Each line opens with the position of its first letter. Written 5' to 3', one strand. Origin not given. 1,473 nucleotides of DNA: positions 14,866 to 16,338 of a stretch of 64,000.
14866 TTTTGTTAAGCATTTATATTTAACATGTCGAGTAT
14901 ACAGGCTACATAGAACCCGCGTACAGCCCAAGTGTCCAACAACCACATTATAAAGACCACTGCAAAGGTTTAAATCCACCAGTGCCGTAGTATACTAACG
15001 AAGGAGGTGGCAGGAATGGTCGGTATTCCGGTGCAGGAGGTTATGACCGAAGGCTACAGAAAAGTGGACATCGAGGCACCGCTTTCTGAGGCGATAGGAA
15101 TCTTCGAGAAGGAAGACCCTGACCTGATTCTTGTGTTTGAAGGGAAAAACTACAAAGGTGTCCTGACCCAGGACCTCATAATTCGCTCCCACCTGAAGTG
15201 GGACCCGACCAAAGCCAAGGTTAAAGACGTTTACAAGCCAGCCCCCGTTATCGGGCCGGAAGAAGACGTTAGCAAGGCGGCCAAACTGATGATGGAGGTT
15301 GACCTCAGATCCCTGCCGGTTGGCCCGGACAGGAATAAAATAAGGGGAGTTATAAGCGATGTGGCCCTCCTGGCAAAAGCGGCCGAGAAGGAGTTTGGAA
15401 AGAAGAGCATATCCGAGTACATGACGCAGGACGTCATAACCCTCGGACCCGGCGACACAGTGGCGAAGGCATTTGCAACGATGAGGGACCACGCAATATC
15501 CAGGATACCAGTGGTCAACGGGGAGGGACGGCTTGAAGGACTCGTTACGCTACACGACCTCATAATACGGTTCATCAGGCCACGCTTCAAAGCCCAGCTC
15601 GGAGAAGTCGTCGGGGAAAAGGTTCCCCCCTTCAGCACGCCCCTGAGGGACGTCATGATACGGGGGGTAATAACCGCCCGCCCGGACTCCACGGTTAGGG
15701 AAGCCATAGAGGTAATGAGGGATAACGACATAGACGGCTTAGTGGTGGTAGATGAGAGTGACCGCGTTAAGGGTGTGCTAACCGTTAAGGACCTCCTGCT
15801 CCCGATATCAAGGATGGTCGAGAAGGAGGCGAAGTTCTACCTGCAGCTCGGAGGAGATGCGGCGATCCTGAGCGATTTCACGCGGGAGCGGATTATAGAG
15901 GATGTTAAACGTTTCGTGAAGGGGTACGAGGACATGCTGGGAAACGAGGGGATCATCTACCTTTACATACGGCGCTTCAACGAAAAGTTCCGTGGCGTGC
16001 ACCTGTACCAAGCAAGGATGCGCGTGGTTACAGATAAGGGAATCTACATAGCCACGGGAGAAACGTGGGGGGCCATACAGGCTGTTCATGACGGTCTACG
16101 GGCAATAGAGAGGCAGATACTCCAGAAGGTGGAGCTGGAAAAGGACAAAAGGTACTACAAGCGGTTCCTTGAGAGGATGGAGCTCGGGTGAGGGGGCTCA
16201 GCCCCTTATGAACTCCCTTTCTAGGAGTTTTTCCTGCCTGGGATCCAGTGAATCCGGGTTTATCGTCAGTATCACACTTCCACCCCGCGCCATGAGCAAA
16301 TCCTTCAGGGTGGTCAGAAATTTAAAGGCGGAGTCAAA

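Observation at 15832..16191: Four-CBS sensor fused to an HPF/RaiA-like ribosome-hibernation domain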

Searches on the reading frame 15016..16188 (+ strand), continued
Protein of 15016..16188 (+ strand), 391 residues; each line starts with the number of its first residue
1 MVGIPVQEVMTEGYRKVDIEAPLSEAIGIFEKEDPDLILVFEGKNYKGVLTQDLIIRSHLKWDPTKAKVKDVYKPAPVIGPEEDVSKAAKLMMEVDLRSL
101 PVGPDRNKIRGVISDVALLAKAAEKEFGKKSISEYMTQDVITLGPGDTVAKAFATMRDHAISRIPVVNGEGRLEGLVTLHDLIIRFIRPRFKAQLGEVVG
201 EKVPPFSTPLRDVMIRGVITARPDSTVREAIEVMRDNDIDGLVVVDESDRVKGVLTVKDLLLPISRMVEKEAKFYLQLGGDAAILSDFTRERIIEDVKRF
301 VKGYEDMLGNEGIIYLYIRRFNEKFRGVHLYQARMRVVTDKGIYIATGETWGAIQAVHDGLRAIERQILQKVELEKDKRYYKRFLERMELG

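Call 55: find_encoding_contigs(protein=P0060, flank=3000, max_places=1)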
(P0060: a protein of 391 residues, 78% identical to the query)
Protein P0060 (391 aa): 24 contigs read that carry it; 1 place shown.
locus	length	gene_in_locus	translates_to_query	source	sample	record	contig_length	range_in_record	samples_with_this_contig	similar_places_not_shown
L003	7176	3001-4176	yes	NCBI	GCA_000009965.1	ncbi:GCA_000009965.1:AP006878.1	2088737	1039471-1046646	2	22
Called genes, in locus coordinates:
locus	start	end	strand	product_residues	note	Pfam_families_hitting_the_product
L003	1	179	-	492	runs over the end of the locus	PF02386:TrkH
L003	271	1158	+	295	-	PF00557:Peptidase_M24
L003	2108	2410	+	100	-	-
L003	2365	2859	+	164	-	PF13470:PIN_3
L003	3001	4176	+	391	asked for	PF00571:CBS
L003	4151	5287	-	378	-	PF05763:DUF835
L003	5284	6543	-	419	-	PF00483:NTP_transferase, PF12804:NTP_transf_3, PF25084:LbH_EIF2B, PF00132:Hexapep, PF14602:Hexapep_2 (weak), PF25087:GMPPB_C, PF00132:Hexapep (weak)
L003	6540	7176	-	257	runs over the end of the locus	PF02673:BacA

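Call 56: find_encoding_contigs(protein=P0075, flank=3000, max_places=1)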
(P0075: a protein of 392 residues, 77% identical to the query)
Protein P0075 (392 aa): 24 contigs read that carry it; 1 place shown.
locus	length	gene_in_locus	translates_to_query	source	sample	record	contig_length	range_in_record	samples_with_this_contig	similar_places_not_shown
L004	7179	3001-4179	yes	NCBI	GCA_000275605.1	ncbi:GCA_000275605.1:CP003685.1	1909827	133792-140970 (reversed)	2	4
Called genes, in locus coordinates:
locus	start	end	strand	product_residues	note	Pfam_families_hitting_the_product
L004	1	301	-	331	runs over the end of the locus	PF00717:Peptidase_S24 (weak)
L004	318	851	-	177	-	PF06510:DUF1102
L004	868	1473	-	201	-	PF06510:DUF1102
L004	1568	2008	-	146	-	PF24035:DUF7344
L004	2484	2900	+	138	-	PF01402:RHH_1, PF08753:NikR_C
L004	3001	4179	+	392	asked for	PF00571:CBS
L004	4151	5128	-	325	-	-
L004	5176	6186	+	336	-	PF00389:2-Hacid_dh, PF00670:AdoHcyase_NAD (faint), PF07991:KARI_N (faint), PF02826:2-Hacid_dh_C, PF03446:NAD_binding_2 (weak), PF03807:F420_oxidored, PF02153:PDH_N (weak)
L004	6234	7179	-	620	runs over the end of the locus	PF26549:Tricorn_N (weak), PF26550:Tricorn_2nd (faint), PF07676:PD40 (faint), PF05448:AXE1 (faint), PF02129:Peptidase_S15, PF20434:BD-FAE (weak), PF00326:Peptidase_S9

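Call 60: find_encoding_contigs(protein=P0002, flank=3000, max_places=1)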
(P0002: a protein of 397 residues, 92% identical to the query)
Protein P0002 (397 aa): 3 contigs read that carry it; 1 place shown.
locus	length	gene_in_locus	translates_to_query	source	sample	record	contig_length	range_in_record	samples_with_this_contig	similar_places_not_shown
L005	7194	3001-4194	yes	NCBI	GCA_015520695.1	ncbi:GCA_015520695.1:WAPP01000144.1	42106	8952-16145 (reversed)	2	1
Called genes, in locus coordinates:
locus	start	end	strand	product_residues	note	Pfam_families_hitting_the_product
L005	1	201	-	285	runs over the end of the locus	PF02463:SMC_N (weak), PF00005:ABC_tran, PF13304:AAA_21 (weak)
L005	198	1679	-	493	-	PF02386:TrkH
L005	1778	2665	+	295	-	PF00557:Peptidase_M24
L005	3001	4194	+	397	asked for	PF00571:CBS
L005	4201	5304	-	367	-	PF05763:DUF835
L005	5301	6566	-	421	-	PF00483:NTP_transferase, PF12804:NTP_transf_3, PF25084:LbH_EIF2B, PF00132:Hexapep, PF14602:Hexapep_2 (weak), PF25087:GMPPB_C, PF00132:Hexapep (weak)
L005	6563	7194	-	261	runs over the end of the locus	PF02673:BacA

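Call 61: find_encoding_contigs(protein=P0004, flank=3000, max_places=1)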
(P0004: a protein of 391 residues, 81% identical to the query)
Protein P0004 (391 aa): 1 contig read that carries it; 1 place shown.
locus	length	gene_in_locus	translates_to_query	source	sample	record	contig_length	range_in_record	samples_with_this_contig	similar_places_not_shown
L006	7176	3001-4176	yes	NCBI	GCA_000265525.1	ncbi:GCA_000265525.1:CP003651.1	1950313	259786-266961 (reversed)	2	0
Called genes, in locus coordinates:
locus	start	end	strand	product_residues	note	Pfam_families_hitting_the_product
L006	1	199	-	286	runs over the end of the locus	PF02463:SMC_N (faint), PF00005:ABC_tran, PF13304:AAA_21 (faint)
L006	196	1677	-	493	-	PF02386:TrkH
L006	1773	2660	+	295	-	PF00557:Peptidase_M24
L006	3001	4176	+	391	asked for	PF00571:CBS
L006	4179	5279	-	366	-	PF05763:DUF835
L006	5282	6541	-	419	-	PF00483:NTP_transferase, PF12804:NTP_transf_3, PF25084:LbH_EIF2B, PF00132:Hexapep, PF14602:Hexapep_2 (weak), PF25087:GMPPB_C, PF00132:Hexapep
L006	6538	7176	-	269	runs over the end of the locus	PF02673:BacA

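Call 62: find_encoding_contigs(protein=P0006, flank=3000, max_places=1)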
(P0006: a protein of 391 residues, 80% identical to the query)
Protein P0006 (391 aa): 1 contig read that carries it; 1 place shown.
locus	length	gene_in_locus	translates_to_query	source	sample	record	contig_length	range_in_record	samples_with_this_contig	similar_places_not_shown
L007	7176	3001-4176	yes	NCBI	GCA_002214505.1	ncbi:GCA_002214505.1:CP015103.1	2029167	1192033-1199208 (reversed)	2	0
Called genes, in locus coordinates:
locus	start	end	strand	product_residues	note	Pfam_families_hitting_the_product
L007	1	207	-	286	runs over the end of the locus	PF00005:ABC_tran, PF02463:SMC_N (faint), PF13304:AAA_21 (faint)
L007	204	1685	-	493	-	PF02386:TrkH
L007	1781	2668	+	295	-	PF00557:Peptidase_M24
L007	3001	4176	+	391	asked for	PF00571:CBS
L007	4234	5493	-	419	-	PF00483:NTP_transferase, PF12804:NTP_transf_3, PF25084:LbH_EIF2B, PF00132:Hexapep, PF14602:Hexapep_2 (weak), PF25087:GMPPB_C, PF00132:Hexapep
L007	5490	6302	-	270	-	PF02673:BacA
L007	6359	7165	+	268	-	PF23023:Anti-Pycsar_Apyc1, PF00753:Lactamase_B, PF12706:Lactamase_B_2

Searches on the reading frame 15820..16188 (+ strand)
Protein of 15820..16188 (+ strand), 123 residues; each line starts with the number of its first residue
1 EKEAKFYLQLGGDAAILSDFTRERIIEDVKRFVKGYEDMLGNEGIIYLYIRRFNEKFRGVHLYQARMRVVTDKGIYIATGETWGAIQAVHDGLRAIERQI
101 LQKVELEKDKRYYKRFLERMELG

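Call 3: search_protein_families(library=pfam, proteins=[window:15820-16188:+], max_evalue=10)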
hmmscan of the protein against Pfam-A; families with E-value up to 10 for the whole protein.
window:15820-16188:+ (123 aa): 2 families
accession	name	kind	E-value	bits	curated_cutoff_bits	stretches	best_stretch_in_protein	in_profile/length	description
PF12210.13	Hrs_helical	-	0.0029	18.5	30.6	1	59-120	9-68/95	Hepatocyte growth factor-regulated tyrosine kinase substrate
PF22755.2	E217_gp28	-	0.05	14.2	27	1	60-118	11-66/110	E217 collar protein gp28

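Call 4: search_protein_families(library=ncbifam, proteins=[window:15820-16188:+], max_evalue=10)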
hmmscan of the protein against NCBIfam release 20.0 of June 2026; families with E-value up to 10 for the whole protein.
window:15820-16188:+ (123 aa): 0 families

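Call 6: search_solved_structures(query=window:15820-16188:+, max_evalue=10, show_alignments=3)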
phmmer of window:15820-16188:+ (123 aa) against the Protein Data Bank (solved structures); distinct sequences matched with E-value up to 10: 8.
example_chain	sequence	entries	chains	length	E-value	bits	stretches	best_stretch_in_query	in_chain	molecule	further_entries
9sr9_H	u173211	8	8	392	9.8e-64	216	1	1-122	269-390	Dehydrogenase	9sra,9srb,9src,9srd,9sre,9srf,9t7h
9l96_a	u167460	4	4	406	4e-09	39.8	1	17-107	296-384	CBS domain-containing protein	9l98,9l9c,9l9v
1yzu_A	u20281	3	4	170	0.37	14.1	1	9-66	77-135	Ras-related protein Rab-21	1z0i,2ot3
4ewt_A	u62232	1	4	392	0.41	14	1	7-41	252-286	Peptidase, M20/M25/M40 family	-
1yzt_A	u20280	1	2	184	0.45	13.9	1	10-66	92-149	Ras-related protein Rab-21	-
1z08_A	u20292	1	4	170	0.45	13.9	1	9-66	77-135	Ras-related protein Rab-21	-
7qwk_A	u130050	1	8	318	0.5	13.7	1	7-98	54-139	eIF-2-alpha kinase GCN2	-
7qq6_A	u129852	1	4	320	0.51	13.7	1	7-98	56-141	eIF-2-alpha kinase GCN2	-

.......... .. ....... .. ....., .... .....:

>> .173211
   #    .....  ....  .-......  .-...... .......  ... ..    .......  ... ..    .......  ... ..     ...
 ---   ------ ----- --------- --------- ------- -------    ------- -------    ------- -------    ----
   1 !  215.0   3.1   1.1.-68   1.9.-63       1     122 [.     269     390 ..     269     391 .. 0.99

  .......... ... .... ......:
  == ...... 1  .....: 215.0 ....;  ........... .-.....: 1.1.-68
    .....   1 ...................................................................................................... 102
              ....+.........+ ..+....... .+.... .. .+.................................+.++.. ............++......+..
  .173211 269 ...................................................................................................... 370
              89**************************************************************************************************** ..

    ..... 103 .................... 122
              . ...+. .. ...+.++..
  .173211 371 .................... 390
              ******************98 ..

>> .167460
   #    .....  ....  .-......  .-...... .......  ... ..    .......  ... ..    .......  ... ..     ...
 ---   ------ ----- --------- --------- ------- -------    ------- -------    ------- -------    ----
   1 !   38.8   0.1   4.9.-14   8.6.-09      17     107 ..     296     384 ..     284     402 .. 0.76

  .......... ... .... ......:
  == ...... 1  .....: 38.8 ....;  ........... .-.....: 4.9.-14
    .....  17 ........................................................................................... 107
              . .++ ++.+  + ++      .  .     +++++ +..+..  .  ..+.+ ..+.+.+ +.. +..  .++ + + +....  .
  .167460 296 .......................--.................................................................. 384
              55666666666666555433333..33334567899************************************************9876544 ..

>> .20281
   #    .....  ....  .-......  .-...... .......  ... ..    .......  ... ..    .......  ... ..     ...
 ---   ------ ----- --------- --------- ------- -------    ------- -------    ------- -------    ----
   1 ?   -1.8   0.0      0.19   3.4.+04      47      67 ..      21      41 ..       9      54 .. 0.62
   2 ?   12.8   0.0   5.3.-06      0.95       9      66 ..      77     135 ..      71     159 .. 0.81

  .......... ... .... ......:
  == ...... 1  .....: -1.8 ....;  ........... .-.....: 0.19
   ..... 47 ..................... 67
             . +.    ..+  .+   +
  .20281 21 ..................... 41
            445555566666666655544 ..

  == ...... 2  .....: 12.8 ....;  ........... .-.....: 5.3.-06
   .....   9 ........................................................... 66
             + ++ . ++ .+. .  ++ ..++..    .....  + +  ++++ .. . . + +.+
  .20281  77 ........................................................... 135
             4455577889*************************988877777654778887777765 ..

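Call 19: find_homologous_proteins(query=window:15820-16188:+, max_evalue=0.001)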
Query window:15820-16188:+ (123 aa): 5 proteins with E <= 0.001 among 10 candidates.
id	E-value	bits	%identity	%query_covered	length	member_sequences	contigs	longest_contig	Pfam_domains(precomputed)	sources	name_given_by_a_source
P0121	1.2e-63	230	86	99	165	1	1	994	PF00571.34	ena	-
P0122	5.3e-62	225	84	100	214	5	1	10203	PF00571.34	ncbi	ncbi:CBS domain-containing protein, partial [Thermococcus sp.]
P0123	1.8e-61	223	82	99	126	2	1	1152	-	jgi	-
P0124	3.0e-55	203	78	98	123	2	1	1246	-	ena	-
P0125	1.5e-23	101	85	48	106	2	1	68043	PF00571.34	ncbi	-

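Call 33: predict_structure(alignment_id=A2)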
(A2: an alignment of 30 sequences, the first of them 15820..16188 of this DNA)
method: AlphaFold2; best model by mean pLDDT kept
length: 123 residues; sequences in the alignment: 30
mean_pLDDT: 90.6   pTM: 0.79
mean pLDDT of the five models: 90.6, 88.6, 88.4, 87.2, 86.7
residues with pLDDT >= 90: 91; 70-90: 26; 50-70: 4; < 50: 2
segments of 3 or more residues with pLDDT < 50: none
pLDDT, mean of each block of 10 residues (from residue 1): 79 95 96 91 95 94 98 95 97 96 84 76 61
secondary structure, 60 per line:
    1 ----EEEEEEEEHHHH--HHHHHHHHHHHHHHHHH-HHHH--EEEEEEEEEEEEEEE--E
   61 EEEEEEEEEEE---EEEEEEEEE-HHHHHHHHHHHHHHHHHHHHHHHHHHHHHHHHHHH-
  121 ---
elements in order: E5-12 H13-16 H19-35 H37-40 E43-57 E60-71 E75-83 H85-119

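Call 36: fold_search(model_id=the predicted structure, library=pdb)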
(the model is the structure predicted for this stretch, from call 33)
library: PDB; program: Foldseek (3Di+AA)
matches with E <= 10: 1054; with E <= 0.001: 15
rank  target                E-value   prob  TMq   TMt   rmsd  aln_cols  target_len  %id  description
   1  5mmj_y                3.2e-06  1.00  0.67  0.70   3.8       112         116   16  Structure of the small subunit of the chloroplast ribosome (released 2017-01-11)
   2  6eri_BV               6.2e-06  1.00  0.54  0.61   4.5       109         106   19  Structure of the chloroplast ribosome with chl-RRF and hibernation-promoting factor (released 2018-04-18)
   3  28lu_y                2.3e-05  1.00  0.58  0.50   6.7       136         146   15  Structure of the Chlamydomonas reinhardtii chlororibosome with factor pY (released 2026-04-01)
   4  8uu7_w                8.6e-05  1.00  0.65  0.78   2.6       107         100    9  Cryo-EM structure of the Listeria innocua 70S ribosome in complex with HflXr, HPF, and E-site tRNA (structure II-B) (released 2024-02-28)
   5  5x8r_y                1.2e-04  1.00  0.60  0.68   3.9        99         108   19  Structure of the 30S small subunit of chloroplast ribosome from spinach (released 2017-06-07)
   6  8uu4_w                1.6e-04  1.00  0.68  0.80   2.3       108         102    9  Cryo-EM structure of the Listeria innocua 70S ribosome in complex with HPF (structure I-A) (released 2024-02-28)
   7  4hei_A                2.0e-04  1.00  0.59  0.75   3.1        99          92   13  2A X-RAY STRUCTURE OF HPF from VIBRIO CHOLERAE (released 2012-10-24)
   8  8rd8_D                2.8e-04  1.00  0.54  0.62   4.1       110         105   14  Cryo-EM structure of P. urativorans 70S ribosome in complex with hibernation factors Balon and RaiA (structure 1). (released 2024-02-21)
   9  2rql_MODEL_1_A        3.4e-04  1.00  0.56  0.70   3.3       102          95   15  Solution structure of the E. coli ribosome hibernation promoting factor HPF (released 2010-02-02)
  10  3tqm_C                3.9e-04  1.00  0.56  0.71   4.2       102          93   17  Structure of an ribosomal subunit interface protein from Coxiella burnetii (released 2011-09-28)
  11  4v8i_AY               5.8e-04  1.00  0.61  0.76   2.8       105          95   14  Crystal structure of YfiA bound to the 70S ribosome. (released 2014-07-09)
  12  5zep_x                7.1e-04  1.00  0.61  0.72   3.0        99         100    8  M. smegmatis hibernating state 70S ribosome structure (released 2018-09-26)
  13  3tqm_A                8.1e-04  1.00  0.56  0.73   3.8        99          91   14  Structure of an ribosomal subunit interface protein from Coxiella burnetii (released 2011-09-28)
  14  5ngm_Av               9.8e-04  1.00  0.61  0.48   3.0       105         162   10  2.9S structure of the 70S ribosome composing the S. aureus 100S complex (released 2017-10-04)
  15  6h4n_x                9.8e-04  1.00  0.52  0.65   4.3       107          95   15  Structure of a hibernating 100S ribosome reveals an inactive conformation of the ribosomal protein S1 - 70S Hibernatin (released 2018-09-05)
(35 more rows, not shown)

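Call 37: search_protein_representatives(protein=window:15820-16188:+)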
Query: 123 residues. Proteins with E-value up to 0.001 (for the whole library): 97; up to 1e-10: 9; up to 1e-30: 1. The best 97 are listed.
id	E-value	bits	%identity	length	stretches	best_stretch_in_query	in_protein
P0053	7.7e-63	226.0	86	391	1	1-122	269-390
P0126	4.8e-19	84.8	38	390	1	4-119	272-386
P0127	5.0e-14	68.6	88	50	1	79-120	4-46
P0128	1.8e-13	66.8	31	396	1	9-117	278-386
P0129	8.5e-13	64.6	41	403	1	8-111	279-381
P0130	8.7e-13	64.6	38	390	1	19-123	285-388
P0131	1.2e-11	61.0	36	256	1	1-116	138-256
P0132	7.0e-11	58.5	38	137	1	24-114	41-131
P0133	9.1e-11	58.1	38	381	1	17-113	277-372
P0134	2.2e-10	56.9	37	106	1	19-114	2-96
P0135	2.5e-10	56.7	31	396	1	17-120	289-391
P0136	1.0e-09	54.7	34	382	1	7-120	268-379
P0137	1.7e-09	54.0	35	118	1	16-121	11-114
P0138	2.1e-09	53.7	34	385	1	2-115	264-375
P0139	7.6e-09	51.9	34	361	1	1-101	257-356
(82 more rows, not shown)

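Call 39: search_solved_structures(query=A3, max_evalue=10, show_alignments=0)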
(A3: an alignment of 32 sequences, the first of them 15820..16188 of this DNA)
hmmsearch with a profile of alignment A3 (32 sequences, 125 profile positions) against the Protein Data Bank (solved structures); distinct sequences matched with E-value up to 10: 16.
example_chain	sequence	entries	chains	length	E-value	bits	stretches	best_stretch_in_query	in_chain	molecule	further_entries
9sr9_H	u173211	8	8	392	5.7e-35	122.9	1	3-119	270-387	Dehydrogenase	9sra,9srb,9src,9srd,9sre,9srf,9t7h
9l96_a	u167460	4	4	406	6.7e-28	100.1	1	9-122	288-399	CBS domain-containing protein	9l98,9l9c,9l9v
4v8h_AX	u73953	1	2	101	0.0008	22.3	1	9-114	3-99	Probable sigma(54) modulation protein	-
6h4n_x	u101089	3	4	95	0.0034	20.2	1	9-109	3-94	Ribosome hibernation promoting factor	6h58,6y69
2rql_A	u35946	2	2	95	0.0049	19.7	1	9-109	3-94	Probable sigma-54 modulation protein | Ribosome hibernation promoting factor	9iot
5njt_x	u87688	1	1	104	0.0083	19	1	87-114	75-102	Ribosome hibernation promotion factor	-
7m4z_v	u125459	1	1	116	0.015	18.1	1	22-114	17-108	Ribosomal subunit interface protein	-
12dq_1y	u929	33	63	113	0.039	16.8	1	59-116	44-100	Ribosome-associated inhibitor A | Protein yfiA | Protein Y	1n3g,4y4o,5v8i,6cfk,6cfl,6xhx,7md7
4v8i_AY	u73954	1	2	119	0.044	16.7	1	59-116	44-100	Ribosome-associated inhibitor A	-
1l4s_A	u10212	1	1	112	0.048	16.5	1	60-116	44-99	Protein yfiA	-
8fmw_W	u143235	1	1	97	0.069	16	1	15-64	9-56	Ribosomal subunit interface protein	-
8uu4_w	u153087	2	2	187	0.12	15.2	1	88-114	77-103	Ribosome hibernation promoting factor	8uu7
5fdu_1x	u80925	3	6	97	0.12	15.2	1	59-111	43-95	Ribosome-associated inhibitor A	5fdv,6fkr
8rd8_D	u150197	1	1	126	0.38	13.6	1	9-112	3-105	30S ribosomal protein S30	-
6qbz_A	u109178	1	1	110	0.79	12.6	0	94-115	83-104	Ribosome hibernation promoting factor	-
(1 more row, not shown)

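Call 40: search_protein_families(library=pfam, alignment_id=A3, max_evalue=10)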
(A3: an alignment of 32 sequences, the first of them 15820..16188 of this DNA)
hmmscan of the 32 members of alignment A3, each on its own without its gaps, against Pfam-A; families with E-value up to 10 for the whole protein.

A. member 1, window:15820-16188:+ (123 aa): 2 families
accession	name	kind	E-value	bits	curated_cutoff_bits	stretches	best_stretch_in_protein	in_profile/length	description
PF12210.13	Hrs_helical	-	0.0029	18.5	30.6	1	59-120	9-68/95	Hepatocyte growth factor-regulated tyrosine kinase substrate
PF22755.2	E217_gp28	-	0.05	14.2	27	1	60-118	11-66/110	E217 collar protein gp28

B. families by the number of members that match (of 32 scanned): 29 families (the first 25 are shown)
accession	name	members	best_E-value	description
PF02482.25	Ribosomal_S30AE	19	4.2e-05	Sigma 54 modulation protein / S30EA ribosomal protein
PF08502.15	LeuA_dimer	2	0.028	LeuA allosteric (dimerisation) domain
PF22302.1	DUF6968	2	0.18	Domain of unknown function (DUF6968)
PF00293.34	NUDIX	1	1.9e-11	NUDIX domain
PF12210.13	Hrs_helical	1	0.0029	Hepatocyte growth factor-regulated tyrosine kinase substrate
PF08231.17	SYF2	1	0.0056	SYF2 splicing factor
PF21082.3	MS_channel_3rd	1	0.0083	Mechanosensitive ion channel MscS, C-terminal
PF21100.3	MCM_C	1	0.02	MCM protein C-terminal winged helix-turn-helix domain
PF12642.13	TpcC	1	0.026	Conjugative transposon protein TcpC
PF10400.15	Vir_act_alpha_C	1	0.033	Virulence activator alpha C-term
PF11215.13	DUF3010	1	0.048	Protein of unknown function (DUF3010)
PF22755.2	E217_gp28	1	0.05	E217 collar protein gp28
PF02550.21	AcetylCoA_hydro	1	0.053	Acetyl-CoA hydrolase/transferase N-terminal domain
PF07411.17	DUF1508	1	0.054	Domain of unknown function (DUF1508)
PF11433.13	DUF3198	1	0.065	Protein of unknown function (DUF3198)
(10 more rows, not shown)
